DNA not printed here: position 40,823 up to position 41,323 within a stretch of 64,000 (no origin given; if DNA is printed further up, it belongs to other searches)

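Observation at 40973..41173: Unannotated 66-aa gene inserted between atpD and atpC, in frame with atpD across TAA-TAT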

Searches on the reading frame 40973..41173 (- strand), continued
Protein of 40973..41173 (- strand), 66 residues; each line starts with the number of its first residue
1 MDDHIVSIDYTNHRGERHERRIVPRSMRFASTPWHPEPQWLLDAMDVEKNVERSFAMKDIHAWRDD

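Call 46: search_protein_families(library=phrogs, alignment_id=A2, max_evalue=0.00001)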
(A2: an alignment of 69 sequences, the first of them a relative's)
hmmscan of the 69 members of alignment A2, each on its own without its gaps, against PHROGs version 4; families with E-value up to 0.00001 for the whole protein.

A. member 1, L005:5098-5583:- (161 aa): 0 families

B. families by the number of members that match (of 69 scanned): 33 families (the first 25 are shown)
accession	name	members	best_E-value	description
phrog_3715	-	3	6.1e-23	-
phrog_2475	-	1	1.6e-94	-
phrog_97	-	1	1.6e-72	UvsX-like recombinase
phrog_17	-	1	2.8e-70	DNA polymerase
phrog_315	-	1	2.3e-39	endolysin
phrog_12853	-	1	1.2e-37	-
phrog_316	-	1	1.3e-35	dihydrofolate reductase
phrog_8313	-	1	3.8e-33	-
phrog_419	-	1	3.4e-30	-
phrog_1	-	1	6.2e-30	integrase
phrog_2573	-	1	4.1e-27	DNA polymerase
phrog_8337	-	1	5.1e-27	DNA repair protein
phrog_4502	-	1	1.1e-26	-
phrog_19400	-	1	2.8e-26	-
phrog_5443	-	1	6.5e-26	-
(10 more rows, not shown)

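Call 47: find_encoding_contigs(protein=P0003, flank=3000, max_places=2)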
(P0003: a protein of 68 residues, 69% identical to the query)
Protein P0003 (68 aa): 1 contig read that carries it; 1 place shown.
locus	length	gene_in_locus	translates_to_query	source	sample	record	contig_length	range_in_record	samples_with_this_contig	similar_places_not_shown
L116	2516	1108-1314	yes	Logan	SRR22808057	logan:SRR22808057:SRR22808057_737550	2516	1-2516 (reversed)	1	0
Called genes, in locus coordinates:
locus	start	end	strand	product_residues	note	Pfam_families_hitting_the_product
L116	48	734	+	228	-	-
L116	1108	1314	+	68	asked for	-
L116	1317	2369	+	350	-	PF22769:DCD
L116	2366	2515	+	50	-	?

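Call 48: find_encoding_contigs(protein=P0005, flank=3000, max_places=2)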
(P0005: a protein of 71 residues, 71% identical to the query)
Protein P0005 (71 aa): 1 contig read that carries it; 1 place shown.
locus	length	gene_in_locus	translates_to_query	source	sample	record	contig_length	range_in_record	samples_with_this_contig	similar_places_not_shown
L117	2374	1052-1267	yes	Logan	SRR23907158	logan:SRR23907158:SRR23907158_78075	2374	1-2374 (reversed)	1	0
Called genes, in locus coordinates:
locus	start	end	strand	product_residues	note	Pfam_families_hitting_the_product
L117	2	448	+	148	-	?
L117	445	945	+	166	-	-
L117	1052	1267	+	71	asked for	-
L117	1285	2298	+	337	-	PF22769:DCD, PF00692:dUTPase (weak)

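Call 49: find_encoding_contigs(protein=P0002, flank=3000, max_places=3)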
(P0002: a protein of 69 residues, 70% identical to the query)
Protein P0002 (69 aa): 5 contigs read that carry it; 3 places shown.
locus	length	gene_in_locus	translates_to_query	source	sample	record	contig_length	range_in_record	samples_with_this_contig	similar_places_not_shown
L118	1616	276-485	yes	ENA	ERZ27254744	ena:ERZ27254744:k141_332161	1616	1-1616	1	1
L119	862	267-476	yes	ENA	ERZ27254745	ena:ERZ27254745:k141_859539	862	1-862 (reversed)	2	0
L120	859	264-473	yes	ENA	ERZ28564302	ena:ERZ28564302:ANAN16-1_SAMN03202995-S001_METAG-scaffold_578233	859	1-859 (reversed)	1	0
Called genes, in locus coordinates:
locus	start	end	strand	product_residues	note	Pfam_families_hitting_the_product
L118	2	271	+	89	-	?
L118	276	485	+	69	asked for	-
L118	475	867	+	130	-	PF01541:GIY-YIG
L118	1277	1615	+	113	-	?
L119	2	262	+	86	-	?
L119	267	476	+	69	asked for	-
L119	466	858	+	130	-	PF01541:GIY-YIG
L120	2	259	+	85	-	?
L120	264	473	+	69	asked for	-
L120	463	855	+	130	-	PF01541:GIY-YIG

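Call 50: find_encoding_contigs(protein=P0008, flank=3000, max_places=2)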
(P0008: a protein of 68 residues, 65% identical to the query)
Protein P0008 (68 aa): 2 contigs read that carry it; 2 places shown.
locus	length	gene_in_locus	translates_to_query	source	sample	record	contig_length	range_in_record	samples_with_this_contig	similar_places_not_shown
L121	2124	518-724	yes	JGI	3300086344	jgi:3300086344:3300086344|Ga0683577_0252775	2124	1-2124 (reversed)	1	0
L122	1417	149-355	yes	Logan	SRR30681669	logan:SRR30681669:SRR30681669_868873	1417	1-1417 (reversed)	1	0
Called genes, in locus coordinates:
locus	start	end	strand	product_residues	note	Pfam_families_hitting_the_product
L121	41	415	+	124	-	PF06071:YchF-GTPase_C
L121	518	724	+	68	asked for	-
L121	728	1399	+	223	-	PF22769:DCD, PF00692:dUTPase (weak)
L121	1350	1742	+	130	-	-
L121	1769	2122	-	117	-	?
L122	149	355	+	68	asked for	-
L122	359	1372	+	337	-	PF22769:DCD, PF00692:dUTPase (weak)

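Call 52: search_protein_families(library=padloc, proteins=[window:40976-41173:-, L122:359-1369:+, L116:1317-2366:+, L117:1285-2295:+, L118:475-864:+], max_evalue=0.01)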
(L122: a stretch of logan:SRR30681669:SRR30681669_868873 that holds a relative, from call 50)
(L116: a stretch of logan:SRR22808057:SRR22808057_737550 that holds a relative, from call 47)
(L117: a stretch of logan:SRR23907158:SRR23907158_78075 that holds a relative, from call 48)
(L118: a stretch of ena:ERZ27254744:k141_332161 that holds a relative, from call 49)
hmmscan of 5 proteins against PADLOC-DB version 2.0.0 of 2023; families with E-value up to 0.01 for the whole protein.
window:40976-41173:- (66 aa): 1 family
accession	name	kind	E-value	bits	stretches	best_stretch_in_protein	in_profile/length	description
PDLC01457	WYL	-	0.0043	14.7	1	6-61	140-189/229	"CAS-I,CAS-II,CAS-III,CAS-IV,CAS-V,CAS-VI; associated_signaling"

L122:359-1369:+ (337 aa): 0 families

L116:1317-2366:+ (350 aa): 0 families

L117:1285-2295:+ (337 aa): 0 families

L118:475-864:+ (130 aa): 0 families

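Call 53: search_protein_families(library=pfam, proteins=[L122:359-1369:+, L116:1317-2366:+, L116:48-731:+, L117:445-942:+, L121:41-412:+, L118:475-864:+], max_evalue=0.01)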
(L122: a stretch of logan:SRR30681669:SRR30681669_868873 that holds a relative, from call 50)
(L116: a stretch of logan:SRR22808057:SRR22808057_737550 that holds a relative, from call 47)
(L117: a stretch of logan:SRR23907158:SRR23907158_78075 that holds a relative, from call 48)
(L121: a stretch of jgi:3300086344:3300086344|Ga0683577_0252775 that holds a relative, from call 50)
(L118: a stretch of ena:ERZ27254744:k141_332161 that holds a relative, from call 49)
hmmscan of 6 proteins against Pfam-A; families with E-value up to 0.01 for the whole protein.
L122:359-1369:+ (337 aa): 3 families
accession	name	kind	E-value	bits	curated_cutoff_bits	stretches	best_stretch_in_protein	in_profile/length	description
PF22769.1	DCD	-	1.3e-31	110.2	27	1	22-162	17-152/153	dCTP deaminase-like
PF00692.24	dUTPase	-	3.3e-06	27.3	22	1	92-165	35-106/129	dUTPase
PF06559.16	DCD_N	-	0.0078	16.5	21.4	0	25-119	24-114/164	2'-deoxycytidine 5'-triphosphate deaminase (DCD) N-terminal domain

L116:1317-2366:+ (350 aa): 4 families
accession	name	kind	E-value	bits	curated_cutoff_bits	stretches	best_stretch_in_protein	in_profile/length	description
PF22769.1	DCD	-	2.4e-31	109.4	27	1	18-160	17-150/153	dCTP deaminase-like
PF00692.24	dUTPase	-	4.1e-05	23.8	22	1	82-160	25-101/129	dUTPase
PF06559.16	DCD_N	-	0.00033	21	21.4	1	28-120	26-115/164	2'-deoxycytidine 5'-triphosphate deaminase (DCD) N-terminal domain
PF22569.1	DCD_C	-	0.0068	16.2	22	0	52-130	51-125/192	2'-deoxycytidine 5'-triphosphate deaminase (DCD), C-terminal domain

L116:48-731:+ (228 aa): 0 families

L117:445-942:+ (166 aa): 3 families
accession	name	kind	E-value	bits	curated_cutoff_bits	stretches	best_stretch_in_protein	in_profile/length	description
PF00805.28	Pentapeptide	-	6.4e-31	106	20.2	4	75-112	1-38/40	Pentapeptide repeats (8 copies)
PF13576.12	Pentapeptide_3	-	1.2e-09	38.6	27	1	78-122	2-48/48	Pentapeptide repeats (9 copies)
PF13599.13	Pentapeptide_4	-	4.7e-07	30.2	38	1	72-134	13-74/78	Pentapeptide repeat region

L121:41-412:+ (124 aa): 1 family
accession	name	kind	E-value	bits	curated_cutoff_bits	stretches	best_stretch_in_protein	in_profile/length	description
PF06071.19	YchF-GTPase_C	-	4.6e-36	123.2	27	1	40-122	1-83/84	Protein of unknown function (DUF933)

L118:475-864:+ (130 aa): 1 family
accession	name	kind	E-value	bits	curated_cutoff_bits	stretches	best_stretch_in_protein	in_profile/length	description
PF01541.30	GIY-YIG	-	2.4e-10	41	22.6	1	58-110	15-70/78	GIY-YIG catalytic domain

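Call 54: search_protein_families(library=ncbifam, proteins=[L122:359-1369:+, L116:1317-2366:+, L121:41-412:+], max_evalue=0.01)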
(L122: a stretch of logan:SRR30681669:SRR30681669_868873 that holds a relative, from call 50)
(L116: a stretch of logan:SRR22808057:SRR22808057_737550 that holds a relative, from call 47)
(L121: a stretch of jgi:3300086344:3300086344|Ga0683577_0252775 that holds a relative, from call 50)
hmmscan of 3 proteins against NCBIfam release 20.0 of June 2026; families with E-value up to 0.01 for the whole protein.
L122:359-1369:+ (337 aa): 5 families
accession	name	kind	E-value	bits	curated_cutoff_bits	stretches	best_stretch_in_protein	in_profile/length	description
TIGR02274.1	dCTP_deam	equivalog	4.7e-34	117.7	92.8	1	3-183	2-172/180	dCTP deaminase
TIGR00576.1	dut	superfamily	1.6e-05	24.6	102.55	1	84-163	36-116/143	dUTP diphosphatase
NF001862.0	PRK00601.1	equivalog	4.2e-05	23.2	103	1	79-165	38-125/150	dUTP diphosphatase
NF005734.0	PRK07559.1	equivalog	7.8e-05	21.6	283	0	5-47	14-52/368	2'-deoxycytidine 5'-triphosphate deaminase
NF002598.0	PRK02253.1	equivalog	0.0019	17.7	130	0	28-164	26-151/167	deoxyuridine 5'-triphosphate nucleotidohydrolase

L116:1317-2366:+ (350 aa): 5 families
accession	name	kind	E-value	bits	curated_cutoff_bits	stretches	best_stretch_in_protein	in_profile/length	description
TIGR02274.1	dCTP_deam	equivalog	7.4e-32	110.5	92.8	1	3-183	2-172/180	dCTP deaminase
NF005734.0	PRK07559.1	equivalog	1e-05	24.6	283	0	28-47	33-52/368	2'-deoxycytidine 5'-triphosphate deaminase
TIGR00576.1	dut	superfamily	1.9e-05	24.4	102.55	1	79-158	31-111/143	dUTP diphosphatase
NF001862.0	PRK00601.1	equivalog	3e-05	23.7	103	1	78-158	37-118/150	dUTP diphosphatase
NF002598.0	PRK02253.1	equivalog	0.00016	21.2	130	1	28-167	26-154/167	deoxyuridine 5'-triphosphate nucleotidohydrolase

L121:41-412:+ (124 aa): 1 family
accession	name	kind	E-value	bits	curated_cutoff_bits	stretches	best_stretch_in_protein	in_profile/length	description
TIGR00092.1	TIGR00092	equivalog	2.8e-36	125.4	279.2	1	25-122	269-366/368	redox-regulated ATPase YchF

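Call 59: find_related_loci(query=A1, collection=metagenome_contigs, flank=2500)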
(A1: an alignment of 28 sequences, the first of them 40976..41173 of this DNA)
Query A1 (66 aa) in metagenome_contigs; peptide patterns used: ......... (x = any residue, [..] = any of these).
218 stretches matched a pattern; 136 encode a relative of the query (tblastn E <= 1e-3); the best 80 are kept; 80 distinct loci.
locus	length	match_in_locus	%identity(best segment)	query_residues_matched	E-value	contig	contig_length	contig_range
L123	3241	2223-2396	71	6-63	1e-26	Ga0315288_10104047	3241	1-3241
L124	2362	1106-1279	71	6-63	1e-26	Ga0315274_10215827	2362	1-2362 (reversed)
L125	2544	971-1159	59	1-63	4e-24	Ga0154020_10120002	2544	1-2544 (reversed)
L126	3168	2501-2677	66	5-63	5e-24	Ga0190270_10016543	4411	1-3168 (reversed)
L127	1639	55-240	60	2-63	9e-24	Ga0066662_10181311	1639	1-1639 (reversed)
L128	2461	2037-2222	60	2-63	9e-24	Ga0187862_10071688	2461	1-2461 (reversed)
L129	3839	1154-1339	60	2-63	9e-24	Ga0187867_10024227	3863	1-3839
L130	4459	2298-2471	67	6-63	1e-23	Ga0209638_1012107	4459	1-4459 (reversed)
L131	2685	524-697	67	6-63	1e-23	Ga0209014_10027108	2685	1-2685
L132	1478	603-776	66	6-63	2e-23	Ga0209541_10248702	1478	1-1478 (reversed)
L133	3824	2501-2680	60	5-64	2e-23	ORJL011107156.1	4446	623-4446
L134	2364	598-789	64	3-66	2e-23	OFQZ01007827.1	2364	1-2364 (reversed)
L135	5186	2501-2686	61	2-63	8e-23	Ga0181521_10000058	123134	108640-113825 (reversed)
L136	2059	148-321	66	6-63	1e-22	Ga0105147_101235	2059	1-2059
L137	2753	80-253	66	6-63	1e-22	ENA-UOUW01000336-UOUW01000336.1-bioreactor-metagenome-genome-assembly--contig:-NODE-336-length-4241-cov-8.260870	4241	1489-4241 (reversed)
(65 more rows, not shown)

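Call 64: search_protein_families(library=pfam, alignment_id=A3, max_evalue=0.0001)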
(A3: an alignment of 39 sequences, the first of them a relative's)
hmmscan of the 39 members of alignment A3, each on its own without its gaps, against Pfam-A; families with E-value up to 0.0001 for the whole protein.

A. member 1, L135:77-970:+ (298 aa): 4 families
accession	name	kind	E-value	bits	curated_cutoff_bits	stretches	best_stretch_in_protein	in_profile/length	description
PF12698.13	ABC2_membrane_3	-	2.6e-39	135.8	31.6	1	2-289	64-345/347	ABC-2 family transporter protein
PF01061.29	ABC2_membrane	-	9.2e-23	81.3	26.9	1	90-262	35-210/211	ABC-2 type transporter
PF12679.13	ABC2_membrane_2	-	6.3e-14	52.3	27.2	1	80-295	72-280/283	ABC-2 family transporter protein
PF12730.13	ABC2_membrane_4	-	6e-06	26.8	27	1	100-222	49-177/179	ABC-2 family transporter protein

B. families by the number of members that match (of 39 scanned): 23 families
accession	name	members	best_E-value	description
PF12698.13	ABC2_membrane_3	2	1.7e-48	ABC-2 family transporter protein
PF01061.29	ABC2_membrane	2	1.8e-28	ABC-2 type transporter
PF12679.13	ABC2_membrane_2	2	7e-15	ABC-2 family transporter protein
PF00899.27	ThiF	1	8.6e-35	ThiF family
PF00805.28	Pentapeptide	1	6.4e-31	Pentapeptide repeats (8 copies)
PF07866.17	DUF1653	1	1.5e-28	Protein of unknown function (DUF1653)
PF02371.22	Transposase_20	1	1.4e-19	Transposase IS116/IS110/IS902 family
PF00005.33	ABC_tran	1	2.7e-14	ABC transporter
PF05598.16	DUF772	1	5.7e-13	Transposase domain (DUF772)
PF13576.12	Pentapeptide_3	1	1.2e-09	Pentapeptide repeats (9 copies)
PF20320.3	DUF6615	1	4.2e-08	Family of unknown function (DUF6615)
PF01548.23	DEDD_Tnp_IS110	1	6e-08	Transposase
PF01609.27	DDE_Tnp_1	1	8.4e-08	Transposase DDE domain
PF25199.1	nSTAND_NTPase5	1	1e-07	Novel STAND NTPase 5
PF13676.11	TIR_2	1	2.6e-07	TIR domain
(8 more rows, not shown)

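Call 72: fold_search(model_id=the predicted structure, library=viral)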
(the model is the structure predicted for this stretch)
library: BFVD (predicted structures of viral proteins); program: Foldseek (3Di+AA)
matches with E <= 10: 1054; with E <= 0.001: 16
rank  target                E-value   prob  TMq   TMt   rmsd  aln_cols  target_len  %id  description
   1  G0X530                2.7e-07  1.00  0.81  0.72   1.9        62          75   55  Uncharacterized protein [Salmonella phage 7-11]
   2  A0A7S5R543            2.9e-07  1.00  0.94  0.75   0.9        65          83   48  WYL domain-containing protein [Rhizobium phage RHph_TM30]
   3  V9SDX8                1.4e-06  1.00  0.89  0.71   1.1        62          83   40  Uncharacterized protein [Tunisvirus fontaine2]
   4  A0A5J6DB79            1.8e-06  1.00  0.85  0.51   1.1        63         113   44  Uncharacterized protein [Erwinia phage pEp_SNUABM_01]
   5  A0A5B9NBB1            1.9e-06  1.00  0.90  0.55   1.2        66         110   32  Uncharacterized protein [Escherichia phage Paul]
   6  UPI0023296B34         2.6e-06  1.00  0.83  0.66   0.7        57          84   47  (no name look-up for this kind of identifier)
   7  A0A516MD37            6.1e-06  1.00  0.86  0.38   1.1        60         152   40  (no name in the UniProt tables at hand)
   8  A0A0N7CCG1            9.0e-06  1.00  0.83  0.91   0.8        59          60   41  (no name in the UniProt tables at hand)
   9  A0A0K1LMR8            1.1e-05  1.00  0.88  0.23   0.9        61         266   41  Uncharacterized protein [Caulobacter phage Sansa]
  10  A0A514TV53            1.1e-05  1.00  0.87  0.12   1.0        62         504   42  Putative CytH-like phosphatase [Aeromonas phage D3]
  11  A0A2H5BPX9            1.1e-05  1.00  0.82  0.72   1.7        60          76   32  WYL domain-containing protein [Vibrio phage Vp_R1]
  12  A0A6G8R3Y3            2.0e-05  1.00  0.88  0.40   0.8        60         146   33  Uncharacterized protein [Proteus phage Privateer]
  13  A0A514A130            2.1e-05  1.00  0.80  0.75   1.5        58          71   40  WYL domain-containing protein [Aeromonas phage LAh_9]
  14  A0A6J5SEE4            1.4e-04  1.00  0.78  0.75   1.4        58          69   31  Uncharacterized protein [uncultured Caudovirales phage]
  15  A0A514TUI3            2.6e-04  1.00  0.89  0.35   2.0        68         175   24  Uncharacterized protein [Aeromonas phage PS1]
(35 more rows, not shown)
